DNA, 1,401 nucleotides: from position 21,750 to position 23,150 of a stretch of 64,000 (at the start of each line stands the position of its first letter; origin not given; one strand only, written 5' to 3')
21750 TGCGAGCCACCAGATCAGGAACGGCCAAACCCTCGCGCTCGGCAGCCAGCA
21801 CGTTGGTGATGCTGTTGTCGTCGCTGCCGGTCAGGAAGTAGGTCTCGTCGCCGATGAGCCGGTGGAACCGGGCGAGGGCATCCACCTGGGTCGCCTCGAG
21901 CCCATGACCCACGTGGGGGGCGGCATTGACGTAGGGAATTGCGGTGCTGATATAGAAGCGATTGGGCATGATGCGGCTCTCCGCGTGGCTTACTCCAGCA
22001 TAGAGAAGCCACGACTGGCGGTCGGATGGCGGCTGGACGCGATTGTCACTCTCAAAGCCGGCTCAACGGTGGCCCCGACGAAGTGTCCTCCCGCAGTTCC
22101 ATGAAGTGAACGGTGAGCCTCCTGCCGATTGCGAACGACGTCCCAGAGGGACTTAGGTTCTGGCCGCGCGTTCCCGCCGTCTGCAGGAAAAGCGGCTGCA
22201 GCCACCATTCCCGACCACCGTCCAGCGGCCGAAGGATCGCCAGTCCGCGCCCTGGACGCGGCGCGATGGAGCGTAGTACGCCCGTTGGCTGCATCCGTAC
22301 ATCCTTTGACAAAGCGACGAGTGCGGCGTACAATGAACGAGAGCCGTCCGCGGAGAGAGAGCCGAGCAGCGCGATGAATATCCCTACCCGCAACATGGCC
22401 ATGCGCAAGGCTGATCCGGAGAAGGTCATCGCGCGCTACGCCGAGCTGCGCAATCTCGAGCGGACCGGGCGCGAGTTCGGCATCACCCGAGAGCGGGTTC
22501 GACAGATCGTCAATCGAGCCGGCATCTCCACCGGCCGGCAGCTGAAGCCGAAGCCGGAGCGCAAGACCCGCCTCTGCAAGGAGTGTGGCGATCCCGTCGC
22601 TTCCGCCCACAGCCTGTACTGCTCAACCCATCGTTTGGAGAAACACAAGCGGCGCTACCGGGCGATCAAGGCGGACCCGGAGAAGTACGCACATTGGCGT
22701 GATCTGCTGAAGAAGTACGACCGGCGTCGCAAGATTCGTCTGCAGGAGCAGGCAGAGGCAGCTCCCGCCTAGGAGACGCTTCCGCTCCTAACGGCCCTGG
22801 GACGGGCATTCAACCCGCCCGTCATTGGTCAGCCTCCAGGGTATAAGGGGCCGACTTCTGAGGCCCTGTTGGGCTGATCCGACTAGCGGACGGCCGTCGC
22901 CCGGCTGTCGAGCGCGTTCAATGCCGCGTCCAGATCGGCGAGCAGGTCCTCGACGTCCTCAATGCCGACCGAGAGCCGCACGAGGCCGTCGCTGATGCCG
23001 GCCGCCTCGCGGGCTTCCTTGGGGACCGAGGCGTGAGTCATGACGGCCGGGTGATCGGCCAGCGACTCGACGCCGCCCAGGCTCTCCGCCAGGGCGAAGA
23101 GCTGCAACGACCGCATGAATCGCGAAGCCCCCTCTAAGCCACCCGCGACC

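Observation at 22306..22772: Stand-alone sigma-region-4-like HTH protein with zinc ribbon, driven by a perfect consensus sigma-70 promoter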

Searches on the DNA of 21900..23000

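Call 47: search_rna_families(source=window, start=21900, end=23000, threshold=evalue, max_evalue=1)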
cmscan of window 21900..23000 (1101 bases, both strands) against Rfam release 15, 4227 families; matches with E-value up to 1: 0.
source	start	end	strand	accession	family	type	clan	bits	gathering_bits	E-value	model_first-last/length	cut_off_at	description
